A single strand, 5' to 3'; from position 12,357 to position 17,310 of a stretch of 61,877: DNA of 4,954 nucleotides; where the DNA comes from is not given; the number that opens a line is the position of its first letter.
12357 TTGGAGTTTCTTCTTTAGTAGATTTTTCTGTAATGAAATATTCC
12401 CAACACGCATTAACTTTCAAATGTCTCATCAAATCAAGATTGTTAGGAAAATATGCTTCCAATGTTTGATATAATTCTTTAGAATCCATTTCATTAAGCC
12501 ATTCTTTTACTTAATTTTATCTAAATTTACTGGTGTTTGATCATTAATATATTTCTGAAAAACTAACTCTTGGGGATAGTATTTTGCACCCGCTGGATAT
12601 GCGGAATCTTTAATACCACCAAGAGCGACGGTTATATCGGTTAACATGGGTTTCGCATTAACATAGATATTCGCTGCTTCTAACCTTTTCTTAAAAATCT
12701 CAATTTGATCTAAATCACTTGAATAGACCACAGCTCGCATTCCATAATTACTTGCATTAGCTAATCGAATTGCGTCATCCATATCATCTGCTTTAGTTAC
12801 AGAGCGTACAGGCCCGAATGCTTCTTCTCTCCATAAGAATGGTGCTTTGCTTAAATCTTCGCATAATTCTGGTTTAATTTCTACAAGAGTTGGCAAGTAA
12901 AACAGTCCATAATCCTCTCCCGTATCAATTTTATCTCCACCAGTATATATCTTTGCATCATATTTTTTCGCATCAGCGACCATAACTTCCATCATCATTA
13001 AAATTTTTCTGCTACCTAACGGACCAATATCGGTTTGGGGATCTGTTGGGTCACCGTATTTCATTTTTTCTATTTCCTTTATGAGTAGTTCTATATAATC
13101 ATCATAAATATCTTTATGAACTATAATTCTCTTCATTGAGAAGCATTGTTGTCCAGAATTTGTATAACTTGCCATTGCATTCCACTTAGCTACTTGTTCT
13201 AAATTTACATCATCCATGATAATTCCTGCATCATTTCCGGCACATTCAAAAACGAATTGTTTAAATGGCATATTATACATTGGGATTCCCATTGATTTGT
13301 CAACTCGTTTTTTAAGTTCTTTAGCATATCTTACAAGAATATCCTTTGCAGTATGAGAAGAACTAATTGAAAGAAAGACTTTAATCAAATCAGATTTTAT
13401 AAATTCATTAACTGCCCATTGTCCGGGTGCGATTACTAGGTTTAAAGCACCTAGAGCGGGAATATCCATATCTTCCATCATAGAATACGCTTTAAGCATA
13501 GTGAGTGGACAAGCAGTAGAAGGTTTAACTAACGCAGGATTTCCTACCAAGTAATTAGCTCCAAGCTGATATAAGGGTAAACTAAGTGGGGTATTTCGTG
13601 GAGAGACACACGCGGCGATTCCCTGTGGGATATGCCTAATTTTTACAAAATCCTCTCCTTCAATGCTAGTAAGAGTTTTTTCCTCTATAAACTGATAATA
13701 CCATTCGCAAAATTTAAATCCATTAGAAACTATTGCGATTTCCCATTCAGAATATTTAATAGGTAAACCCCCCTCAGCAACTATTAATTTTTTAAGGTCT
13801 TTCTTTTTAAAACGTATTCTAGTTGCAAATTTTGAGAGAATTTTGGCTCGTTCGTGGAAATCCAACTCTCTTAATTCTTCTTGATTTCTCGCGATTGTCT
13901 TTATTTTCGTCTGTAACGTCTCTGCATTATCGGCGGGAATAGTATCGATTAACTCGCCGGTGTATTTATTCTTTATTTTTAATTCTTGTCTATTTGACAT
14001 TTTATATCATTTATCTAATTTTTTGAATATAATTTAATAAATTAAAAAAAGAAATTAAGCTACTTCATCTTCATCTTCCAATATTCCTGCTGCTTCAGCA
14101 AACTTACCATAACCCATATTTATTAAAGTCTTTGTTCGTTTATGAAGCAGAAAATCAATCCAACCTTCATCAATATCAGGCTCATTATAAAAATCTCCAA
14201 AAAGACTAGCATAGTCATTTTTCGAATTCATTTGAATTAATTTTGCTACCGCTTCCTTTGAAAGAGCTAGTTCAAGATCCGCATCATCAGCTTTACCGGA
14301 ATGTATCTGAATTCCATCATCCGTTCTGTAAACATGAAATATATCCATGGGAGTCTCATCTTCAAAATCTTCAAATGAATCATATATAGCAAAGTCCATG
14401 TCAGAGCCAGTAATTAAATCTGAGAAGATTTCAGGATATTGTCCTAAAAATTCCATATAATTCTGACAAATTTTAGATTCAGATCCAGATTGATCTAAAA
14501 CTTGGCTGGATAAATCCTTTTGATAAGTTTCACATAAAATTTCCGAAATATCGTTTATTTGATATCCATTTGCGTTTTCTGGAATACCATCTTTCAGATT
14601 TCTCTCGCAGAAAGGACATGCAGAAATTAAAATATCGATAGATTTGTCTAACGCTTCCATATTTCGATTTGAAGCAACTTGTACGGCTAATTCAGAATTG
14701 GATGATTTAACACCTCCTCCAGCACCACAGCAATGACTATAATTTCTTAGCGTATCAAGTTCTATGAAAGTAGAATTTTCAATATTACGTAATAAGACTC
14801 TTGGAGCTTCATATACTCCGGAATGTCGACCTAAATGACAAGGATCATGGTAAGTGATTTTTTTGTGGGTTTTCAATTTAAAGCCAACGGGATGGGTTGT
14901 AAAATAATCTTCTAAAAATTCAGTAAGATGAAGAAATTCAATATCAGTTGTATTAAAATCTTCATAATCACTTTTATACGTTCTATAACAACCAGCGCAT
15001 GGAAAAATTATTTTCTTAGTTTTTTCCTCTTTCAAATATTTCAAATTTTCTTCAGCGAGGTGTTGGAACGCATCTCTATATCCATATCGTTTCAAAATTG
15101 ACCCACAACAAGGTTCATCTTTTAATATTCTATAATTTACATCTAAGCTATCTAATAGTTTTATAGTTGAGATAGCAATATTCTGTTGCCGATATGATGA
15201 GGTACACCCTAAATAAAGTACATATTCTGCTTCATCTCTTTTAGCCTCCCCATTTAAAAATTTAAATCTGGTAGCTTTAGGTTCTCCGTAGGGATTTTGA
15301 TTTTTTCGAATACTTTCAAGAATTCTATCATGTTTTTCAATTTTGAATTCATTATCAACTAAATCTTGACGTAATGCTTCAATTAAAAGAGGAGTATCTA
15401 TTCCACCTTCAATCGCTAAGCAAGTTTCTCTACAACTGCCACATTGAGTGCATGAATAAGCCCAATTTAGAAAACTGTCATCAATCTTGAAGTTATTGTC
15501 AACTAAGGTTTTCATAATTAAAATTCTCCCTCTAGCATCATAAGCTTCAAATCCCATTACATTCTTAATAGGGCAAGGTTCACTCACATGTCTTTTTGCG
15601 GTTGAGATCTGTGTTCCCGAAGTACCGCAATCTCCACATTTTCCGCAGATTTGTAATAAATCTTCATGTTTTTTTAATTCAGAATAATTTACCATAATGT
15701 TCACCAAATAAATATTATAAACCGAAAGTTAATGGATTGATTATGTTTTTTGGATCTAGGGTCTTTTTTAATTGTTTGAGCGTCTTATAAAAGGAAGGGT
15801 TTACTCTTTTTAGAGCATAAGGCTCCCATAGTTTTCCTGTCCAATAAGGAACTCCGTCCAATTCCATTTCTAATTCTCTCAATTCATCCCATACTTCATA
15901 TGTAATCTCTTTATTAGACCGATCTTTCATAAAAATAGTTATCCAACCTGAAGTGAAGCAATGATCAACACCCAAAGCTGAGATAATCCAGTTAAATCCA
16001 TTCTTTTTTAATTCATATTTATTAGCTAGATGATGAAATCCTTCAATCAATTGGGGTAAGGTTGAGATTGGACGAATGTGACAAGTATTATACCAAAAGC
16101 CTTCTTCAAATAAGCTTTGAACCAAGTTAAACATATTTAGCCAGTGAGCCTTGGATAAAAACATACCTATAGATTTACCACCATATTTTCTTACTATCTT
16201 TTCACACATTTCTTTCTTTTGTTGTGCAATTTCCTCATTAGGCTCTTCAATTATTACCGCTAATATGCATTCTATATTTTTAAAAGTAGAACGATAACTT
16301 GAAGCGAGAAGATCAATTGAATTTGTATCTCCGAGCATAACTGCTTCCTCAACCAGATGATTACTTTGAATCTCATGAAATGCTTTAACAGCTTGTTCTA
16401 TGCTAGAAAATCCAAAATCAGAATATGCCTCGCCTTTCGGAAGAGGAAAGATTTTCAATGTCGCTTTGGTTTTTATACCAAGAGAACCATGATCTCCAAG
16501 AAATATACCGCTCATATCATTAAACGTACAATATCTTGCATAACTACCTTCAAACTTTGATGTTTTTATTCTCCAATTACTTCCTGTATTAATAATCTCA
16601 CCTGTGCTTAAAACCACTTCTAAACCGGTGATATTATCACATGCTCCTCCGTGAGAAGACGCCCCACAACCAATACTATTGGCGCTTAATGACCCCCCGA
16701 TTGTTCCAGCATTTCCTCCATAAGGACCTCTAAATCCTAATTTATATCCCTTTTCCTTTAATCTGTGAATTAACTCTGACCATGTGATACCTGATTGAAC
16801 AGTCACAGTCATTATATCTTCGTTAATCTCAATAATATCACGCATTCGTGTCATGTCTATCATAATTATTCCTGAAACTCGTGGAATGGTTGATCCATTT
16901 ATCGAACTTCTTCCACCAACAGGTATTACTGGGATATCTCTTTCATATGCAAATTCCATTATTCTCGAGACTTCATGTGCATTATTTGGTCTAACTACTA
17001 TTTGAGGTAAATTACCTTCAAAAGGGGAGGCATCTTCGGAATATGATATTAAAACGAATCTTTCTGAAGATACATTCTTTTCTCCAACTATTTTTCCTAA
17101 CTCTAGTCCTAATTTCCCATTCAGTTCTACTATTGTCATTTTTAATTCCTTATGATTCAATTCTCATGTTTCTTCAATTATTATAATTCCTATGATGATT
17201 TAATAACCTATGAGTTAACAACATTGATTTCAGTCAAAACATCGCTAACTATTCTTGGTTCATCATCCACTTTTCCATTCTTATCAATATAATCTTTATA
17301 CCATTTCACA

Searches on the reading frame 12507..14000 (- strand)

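Call 80: search_protein_families(library=pfam, max_evalue=0.0001, proteins=[window:12507-14000:-])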
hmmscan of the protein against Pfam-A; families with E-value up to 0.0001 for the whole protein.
window:12507-14000:- (497 aa): 1 family
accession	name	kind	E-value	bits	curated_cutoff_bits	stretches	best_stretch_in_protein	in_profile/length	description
PF00171.27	Aldedh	-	4.4e-89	299.6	23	1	4-468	6-443/461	Aldehyde dehydrogenase family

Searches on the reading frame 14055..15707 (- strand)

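Call 80: search_protein_families(library=pfam, max_evalue=0.0001, proteins=[window:14055-15707:-])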
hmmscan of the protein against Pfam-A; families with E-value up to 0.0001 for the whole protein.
window:14055-15707:- (550 aa): 1 family
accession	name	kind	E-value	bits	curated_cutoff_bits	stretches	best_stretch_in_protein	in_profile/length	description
PF02754.22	CCG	-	1.6e-31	108.7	20.6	2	284-372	1-85/85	Cysteine-rich domain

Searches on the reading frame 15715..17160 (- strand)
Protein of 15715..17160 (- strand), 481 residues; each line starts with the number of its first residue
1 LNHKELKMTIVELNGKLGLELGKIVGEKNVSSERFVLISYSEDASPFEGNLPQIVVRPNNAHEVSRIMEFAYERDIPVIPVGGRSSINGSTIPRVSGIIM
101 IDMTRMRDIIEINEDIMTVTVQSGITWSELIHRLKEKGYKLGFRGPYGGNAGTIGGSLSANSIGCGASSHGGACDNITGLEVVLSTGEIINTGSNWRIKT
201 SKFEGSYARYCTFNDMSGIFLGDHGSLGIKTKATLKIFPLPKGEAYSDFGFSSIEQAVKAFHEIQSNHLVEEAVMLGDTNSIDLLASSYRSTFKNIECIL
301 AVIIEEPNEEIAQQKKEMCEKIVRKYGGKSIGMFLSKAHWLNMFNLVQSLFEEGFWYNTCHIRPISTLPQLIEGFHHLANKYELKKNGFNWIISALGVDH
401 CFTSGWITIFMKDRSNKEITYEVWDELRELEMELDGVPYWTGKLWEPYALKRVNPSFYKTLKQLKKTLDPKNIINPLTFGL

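Call 80: search_protein_families(library=pfam, max_evalue=0.0001, proteins=[window:15715-17160:-])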
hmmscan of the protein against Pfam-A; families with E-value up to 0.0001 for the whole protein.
window:15715-17160:- (481 aa): 2 families
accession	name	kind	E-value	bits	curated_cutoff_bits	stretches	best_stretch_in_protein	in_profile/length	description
PF01565.28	FAD_binding_4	-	7.1e-38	129.9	26.4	1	52-192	1-138/139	FAD binding domain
PF02913.24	FAD-oxidase_C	-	7.5e-17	62.3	21.2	1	241-476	2-245/248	FAD linked oxidases, C-terminal domain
